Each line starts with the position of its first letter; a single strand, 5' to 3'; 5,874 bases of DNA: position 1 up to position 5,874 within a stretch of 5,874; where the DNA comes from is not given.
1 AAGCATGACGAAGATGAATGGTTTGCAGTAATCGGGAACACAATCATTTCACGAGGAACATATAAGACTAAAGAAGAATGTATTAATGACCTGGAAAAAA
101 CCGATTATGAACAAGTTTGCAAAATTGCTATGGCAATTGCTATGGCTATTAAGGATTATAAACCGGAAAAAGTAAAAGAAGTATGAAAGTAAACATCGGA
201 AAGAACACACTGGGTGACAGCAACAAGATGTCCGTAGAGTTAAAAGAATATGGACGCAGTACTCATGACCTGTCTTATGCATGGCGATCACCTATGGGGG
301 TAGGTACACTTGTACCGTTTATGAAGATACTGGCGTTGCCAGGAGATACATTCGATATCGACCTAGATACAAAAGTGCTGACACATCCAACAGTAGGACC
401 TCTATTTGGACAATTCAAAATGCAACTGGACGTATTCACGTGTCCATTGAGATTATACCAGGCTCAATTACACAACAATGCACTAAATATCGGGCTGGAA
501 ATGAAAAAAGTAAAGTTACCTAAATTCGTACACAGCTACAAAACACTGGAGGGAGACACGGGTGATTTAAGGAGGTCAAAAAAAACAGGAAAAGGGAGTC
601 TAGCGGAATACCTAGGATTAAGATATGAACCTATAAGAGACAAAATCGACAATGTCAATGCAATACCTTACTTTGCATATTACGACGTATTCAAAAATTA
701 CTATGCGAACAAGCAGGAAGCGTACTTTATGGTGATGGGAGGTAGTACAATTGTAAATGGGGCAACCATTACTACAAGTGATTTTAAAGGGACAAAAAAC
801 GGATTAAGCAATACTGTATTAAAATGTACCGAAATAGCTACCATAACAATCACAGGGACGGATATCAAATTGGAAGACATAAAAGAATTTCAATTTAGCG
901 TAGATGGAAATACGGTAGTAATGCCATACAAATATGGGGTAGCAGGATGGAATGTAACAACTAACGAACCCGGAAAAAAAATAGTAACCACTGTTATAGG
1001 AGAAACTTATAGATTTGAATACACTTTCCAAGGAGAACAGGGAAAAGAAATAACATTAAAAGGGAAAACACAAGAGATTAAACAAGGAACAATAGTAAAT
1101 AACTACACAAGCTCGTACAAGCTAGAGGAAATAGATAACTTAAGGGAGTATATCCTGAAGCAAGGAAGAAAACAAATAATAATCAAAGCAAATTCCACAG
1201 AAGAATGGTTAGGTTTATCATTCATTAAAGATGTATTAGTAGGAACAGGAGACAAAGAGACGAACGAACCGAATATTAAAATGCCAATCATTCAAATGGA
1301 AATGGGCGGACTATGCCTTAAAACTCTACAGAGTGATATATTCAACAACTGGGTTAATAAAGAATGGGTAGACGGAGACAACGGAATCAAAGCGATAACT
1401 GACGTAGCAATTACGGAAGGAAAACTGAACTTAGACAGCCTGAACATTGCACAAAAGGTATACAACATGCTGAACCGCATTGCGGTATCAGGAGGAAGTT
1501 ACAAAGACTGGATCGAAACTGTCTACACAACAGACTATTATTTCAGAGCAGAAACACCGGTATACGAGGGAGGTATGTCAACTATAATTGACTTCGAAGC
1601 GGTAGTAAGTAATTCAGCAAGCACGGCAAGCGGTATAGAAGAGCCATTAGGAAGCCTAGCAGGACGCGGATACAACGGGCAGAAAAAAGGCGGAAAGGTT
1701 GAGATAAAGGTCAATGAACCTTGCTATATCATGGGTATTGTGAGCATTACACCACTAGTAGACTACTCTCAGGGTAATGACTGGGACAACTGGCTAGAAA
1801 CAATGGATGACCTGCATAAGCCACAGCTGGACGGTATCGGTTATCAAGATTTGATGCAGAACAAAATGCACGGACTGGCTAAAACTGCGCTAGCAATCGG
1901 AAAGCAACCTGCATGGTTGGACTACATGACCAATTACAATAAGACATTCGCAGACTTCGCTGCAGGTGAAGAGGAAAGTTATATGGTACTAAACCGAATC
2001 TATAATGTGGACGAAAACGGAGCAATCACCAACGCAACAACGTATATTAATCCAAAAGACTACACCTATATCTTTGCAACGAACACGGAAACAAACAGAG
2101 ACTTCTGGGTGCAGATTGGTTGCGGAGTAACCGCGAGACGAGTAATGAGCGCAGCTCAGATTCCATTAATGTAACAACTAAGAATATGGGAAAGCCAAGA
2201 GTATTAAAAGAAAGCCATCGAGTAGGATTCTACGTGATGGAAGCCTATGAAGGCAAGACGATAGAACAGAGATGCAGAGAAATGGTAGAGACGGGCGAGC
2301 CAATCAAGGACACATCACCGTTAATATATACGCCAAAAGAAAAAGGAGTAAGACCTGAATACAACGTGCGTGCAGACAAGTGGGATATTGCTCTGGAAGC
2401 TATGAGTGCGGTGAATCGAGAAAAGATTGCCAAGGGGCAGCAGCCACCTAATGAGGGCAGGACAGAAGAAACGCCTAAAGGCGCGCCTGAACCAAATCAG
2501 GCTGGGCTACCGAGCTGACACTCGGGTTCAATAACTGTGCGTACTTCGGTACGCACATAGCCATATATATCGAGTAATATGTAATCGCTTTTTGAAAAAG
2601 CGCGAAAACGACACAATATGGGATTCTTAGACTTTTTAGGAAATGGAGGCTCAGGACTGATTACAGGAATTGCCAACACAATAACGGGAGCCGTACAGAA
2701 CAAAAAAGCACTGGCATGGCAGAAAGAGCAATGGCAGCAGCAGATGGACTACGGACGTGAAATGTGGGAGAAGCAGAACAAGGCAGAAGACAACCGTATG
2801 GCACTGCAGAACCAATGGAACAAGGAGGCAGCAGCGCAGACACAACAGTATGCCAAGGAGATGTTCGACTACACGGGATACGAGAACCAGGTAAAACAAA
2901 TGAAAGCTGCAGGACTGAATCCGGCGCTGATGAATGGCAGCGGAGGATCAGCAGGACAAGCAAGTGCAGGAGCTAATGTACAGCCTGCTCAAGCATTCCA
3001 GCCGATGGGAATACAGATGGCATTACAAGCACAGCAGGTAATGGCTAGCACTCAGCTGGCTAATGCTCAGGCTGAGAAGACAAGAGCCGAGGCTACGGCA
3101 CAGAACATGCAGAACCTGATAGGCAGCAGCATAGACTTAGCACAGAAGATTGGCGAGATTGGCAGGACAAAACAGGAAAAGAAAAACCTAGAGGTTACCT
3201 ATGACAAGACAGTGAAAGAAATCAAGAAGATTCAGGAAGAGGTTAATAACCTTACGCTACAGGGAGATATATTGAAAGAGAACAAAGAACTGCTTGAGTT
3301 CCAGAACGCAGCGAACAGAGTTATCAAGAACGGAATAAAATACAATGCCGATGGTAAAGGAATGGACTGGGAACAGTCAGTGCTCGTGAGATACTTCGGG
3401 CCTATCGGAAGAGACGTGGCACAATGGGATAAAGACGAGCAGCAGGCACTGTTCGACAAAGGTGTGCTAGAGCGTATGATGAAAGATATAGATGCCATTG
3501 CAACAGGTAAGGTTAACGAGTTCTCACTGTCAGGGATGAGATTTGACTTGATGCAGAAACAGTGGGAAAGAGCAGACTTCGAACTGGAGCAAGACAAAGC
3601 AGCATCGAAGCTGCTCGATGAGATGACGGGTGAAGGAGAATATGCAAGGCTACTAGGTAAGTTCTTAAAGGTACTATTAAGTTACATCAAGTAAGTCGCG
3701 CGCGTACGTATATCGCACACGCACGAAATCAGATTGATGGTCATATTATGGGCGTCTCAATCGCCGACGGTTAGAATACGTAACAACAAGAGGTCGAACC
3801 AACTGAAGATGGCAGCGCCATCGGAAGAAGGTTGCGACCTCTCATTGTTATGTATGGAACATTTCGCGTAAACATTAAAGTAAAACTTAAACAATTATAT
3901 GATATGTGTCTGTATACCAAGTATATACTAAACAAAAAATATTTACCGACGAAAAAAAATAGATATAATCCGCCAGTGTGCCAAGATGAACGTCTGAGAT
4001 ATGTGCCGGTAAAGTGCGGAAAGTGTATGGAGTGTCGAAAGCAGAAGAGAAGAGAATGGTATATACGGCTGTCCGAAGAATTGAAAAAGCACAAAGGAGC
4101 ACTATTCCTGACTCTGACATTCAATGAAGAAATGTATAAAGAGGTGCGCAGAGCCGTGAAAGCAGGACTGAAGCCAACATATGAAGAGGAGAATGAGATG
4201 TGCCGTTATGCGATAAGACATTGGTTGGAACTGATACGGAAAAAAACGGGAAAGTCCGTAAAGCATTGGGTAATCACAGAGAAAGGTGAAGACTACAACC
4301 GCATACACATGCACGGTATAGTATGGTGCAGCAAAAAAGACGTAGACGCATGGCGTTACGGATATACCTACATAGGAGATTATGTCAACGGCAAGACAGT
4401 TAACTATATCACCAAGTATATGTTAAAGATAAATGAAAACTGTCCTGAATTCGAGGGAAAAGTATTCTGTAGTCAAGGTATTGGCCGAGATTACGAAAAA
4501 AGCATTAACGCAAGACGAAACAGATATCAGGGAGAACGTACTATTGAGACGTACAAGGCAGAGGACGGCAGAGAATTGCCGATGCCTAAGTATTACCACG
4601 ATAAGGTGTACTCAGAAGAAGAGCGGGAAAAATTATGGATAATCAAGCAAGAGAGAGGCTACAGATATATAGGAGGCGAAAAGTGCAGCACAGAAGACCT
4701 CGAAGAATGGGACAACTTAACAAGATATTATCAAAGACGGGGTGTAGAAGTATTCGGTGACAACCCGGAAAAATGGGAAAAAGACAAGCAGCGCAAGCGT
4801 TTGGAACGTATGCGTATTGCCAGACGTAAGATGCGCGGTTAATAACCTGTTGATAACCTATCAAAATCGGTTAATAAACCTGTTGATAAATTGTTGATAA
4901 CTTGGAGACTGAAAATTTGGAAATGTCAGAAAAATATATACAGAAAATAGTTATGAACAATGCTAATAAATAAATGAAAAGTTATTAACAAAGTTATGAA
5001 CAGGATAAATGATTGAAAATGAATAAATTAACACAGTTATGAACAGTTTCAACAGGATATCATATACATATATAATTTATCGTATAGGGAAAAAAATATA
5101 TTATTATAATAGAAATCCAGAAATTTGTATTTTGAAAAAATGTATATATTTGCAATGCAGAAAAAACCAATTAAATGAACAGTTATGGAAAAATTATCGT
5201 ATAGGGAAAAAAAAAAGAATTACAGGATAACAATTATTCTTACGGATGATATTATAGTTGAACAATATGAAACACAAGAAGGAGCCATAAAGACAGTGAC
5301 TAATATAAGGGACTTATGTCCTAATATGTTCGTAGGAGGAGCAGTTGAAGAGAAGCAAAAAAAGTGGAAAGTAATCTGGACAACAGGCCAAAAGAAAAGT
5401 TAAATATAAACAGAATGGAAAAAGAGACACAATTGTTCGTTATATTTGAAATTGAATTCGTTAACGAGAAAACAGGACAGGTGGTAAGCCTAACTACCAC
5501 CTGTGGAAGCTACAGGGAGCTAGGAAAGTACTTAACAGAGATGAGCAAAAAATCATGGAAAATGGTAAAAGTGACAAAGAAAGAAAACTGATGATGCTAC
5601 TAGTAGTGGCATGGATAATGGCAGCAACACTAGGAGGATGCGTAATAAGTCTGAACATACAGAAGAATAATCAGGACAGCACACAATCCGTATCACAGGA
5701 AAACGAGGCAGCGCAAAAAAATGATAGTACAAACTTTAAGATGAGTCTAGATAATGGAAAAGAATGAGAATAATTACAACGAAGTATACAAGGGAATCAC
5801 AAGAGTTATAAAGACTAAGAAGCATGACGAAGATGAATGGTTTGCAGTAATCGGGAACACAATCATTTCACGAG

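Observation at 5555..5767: The only membrane-targeted ORF in the genome: a 70-aa signal-peptide/lipobox protein, a candidate lysis or superinfection-exclusion factor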

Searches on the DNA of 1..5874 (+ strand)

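Call 6: search_dna_similar(query=window:1-5874:+, collection=phages, mode=near)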
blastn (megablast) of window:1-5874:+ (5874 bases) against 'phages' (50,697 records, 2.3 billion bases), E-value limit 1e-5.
No match.

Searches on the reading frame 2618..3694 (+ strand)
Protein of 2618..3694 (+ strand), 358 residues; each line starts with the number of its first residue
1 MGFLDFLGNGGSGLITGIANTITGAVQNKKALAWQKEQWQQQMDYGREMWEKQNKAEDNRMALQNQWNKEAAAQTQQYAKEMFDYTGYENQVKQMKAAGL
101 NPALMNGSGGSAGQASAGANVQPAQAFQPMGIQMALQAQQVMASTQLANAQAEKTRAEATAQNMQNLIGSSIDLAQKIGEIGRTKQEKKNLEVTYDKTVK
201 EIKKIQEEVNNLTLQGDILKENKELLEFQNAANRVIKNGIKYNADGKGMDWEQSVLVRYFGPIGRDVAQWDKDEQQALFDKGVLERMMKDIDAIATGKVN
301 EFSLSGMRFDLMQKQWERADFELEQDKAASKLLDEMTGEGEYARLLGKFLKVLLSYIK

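Call 4: search_protein_families(library=phrogs, proteins=[window:2618-3694:+], max_evalue=1)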
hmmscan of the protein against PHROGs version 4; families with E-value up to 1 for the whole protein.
window:2618-3694:+ (358 aa): 15 families
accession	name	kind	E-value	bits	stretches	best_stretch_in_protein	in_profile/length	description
phrog_8689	-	tail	6.1e-12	46.9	2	64-167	36-149/327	pilot protein for DNA ejection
phrog_8693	-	tail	8.6e-10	40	1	62-212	22-170/258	pilot protein for DNA ejection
phrog_11693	-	tail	1.3e-08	36.3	1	63-249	29-200/228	pilot protein for DNA ejection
phrog_27063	-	tail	1.2e-07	32.6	1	59-232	46-219/306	pilot protein for DNA ejection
phrog_21483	-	unknown function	7.6e-07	30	1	25-162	56-192/303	-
phrog_25360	-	unknown function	1.2e-05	26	1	45-176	32-171/316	-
phrog_18604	-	tail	1.3e-05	25.7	1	64-238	101-259/284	minor tail protein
phrog_35928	-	tail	0.00019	22.2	1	70-129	71-130/172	pilot protein for DNA ejection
phrog_21656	-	other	0.00083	18.4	1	119-289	52-212/1022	peptidase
phrog_5499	-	moron, auxiliary metabolic gene and host takeover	0.018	11.7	1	77-219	4764-4883/5292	host range and adsorption protein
phrog_2380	-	unknown function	0.051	15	1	135-169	39-73/74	-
phrog_23656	-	head and packaging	0.052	14.2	1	84-154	8-75/175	virion structural protein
phrog_29171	-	tail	0.15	13.1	1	79-124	119-161/236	pilot protein for DNA ejection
phrog_5257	-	unknown function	0.19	13.9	1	184-234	6-50/76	-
phrog_34374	-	tail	0.45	10.7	0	26-120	131-224/310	pilot protein for DNA ejection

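Call 5: search_protein_families(library=pfam, proteins=[window:2618-3694:+], max_evalue=1)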
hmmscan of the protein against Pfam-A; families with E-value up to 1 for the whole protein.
window:2618-3694:+ (358 aa): 0 families

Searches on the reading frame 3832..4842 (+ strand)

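Call 4: search_protein_families(library=phrogs, proteins=[window:3832-4842:+], max_evalue=1)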
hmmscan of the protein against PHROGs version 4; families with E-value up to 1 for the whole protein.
window:3832-4842:+ (336 aa): 5 families
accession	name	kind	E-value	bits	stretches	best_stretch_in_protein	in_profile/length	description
phrog_942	-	DNA, RNA and nucleotide metabolism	2.3e-25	90.9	1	13-329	48-350/501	replication initiation protein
phrog_29197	-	unknown function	5.2e-09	37.3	1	46-165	48-168/187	-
phrog_13482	-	unknown function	0.11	13.4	0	171-184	6-19/41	-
phrog_8094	-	tail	0.14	11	1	172-210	635-674/769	tail appendage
phrog_23387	-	unknown function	0.53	11.3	0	67-89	116-138/146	-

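Call 5: search_protein_families(library=pfam, proteins=[window:3832-4842:+], max_evalue=1)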
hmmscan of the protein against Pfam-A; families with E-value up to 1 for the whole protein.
window:3832-4842:+ (336 aa): 3 families
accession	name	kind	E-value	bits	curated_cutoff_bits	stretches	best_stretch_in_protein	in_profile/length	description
PF23343.2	REP_ORF2-G2P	-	2.6e-08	34.5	27.8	1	91-199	2-97/99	Replication-associated protein ORF2/G2P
PF23009.1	UBC_like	-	0.12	12.7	27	1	55-94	35-74/85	Ubiquitin conjugating domain-like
PF14117.11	DUF4287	-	0.15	12.5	27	1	132-148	6-22/60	Domain of unknown function (DUF4287)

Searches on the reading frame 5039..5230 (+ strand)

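Call 4: search_protein_families(library=phrogs, proteins=[window:5039-5230:+], max_evalue=1)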
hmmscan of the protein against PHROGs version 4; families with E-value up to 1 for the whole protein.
window:5039-5230:+ (63 aa): 0 families

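Call 5: search_protein_families(library=pfam, proteins=[window:5039-5230:+], max_evalue=1)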
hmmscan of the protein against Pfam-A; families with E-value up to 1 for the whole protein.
window:5039-5230:+ (63 aa): 1 family
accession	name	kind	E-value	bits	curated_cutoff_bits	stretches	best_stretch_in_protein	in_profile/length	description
PF04947.19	Pox_VLTF3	-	0.026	14.7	25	1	4-53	116-160/168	Poxvirus Late Transcription Factor VLTF3 like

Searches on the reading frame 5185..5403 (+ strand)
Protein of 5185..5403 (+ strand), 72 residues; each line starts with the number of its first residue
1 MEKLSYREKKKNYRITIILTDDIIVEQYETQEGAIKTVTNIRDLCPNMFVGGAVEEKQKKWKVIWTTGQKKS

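Call 4: search_protein_families(library=phrogs, proteins=[window:5185-5403:+], max_evalue=1)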
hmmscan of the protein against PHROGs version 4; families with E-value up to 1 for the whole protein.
window:5185-5403:+ (72 aa): 1 family
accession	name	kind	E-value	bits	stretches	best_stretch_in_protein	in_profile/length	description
phrog_12659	-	unknown function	0.058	14.4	1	6-61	19-75/99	-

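Call 5: search_protein_families(library=pfam, proteins=[window:5185-5403:+], max_evalue=1)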
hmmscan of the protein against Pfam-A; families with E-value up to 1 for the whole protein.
window:5185-5403:+ (72 aa): 0 families

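Call 89: search_protein_families(library=ncbifam, proteins=[window:5185-5400:+], max_evalue=1)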
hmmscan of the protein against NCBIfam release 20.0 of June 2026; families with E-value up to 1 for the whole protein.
window:5185-5400:+ (72 aa): 0 families

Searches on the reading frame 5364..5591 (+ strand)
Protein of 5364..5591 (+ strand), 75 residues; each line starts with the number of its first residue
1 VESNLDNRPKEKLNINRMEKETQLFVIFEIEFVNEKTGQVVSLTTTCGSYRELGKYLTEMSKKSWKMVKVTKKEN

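Call 4: search_protein_families(library=phrogs, proteins=[window:5364-5591:+], max_evalue=1)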
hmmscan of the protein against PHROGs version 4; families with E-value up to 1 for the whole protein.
window:5364-5591:+ (75 aa): 1 family
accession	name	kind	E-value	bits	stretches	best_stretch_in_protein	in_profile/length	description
phrog_37878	-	unknown function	0.058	14.1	1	21-69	20-68/159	-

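Call 5: search_protein_families(library=pfam, proteins=[window:5364-5591:+], max_evalue=1)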
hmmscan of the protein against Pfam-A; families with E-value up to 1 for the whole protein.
window:5364-5591:+ (75 aa): 0 families

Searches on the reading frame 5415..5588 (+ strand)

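Call 89: search_protein_families(library=ncbifam, proteins=[window:5415-5588:+], max_evalue=1)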
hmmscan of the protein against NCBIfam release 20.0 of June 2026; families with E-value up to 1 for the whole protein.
window:5415-5588:+ (58 aa): 1 family
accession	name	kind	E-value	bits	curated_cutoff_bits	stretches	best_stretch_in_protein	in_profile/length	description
NF041491.1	membrane_YniD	equivalog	0.13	11.7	40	1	43-52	5-14/34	small membrane protein YniD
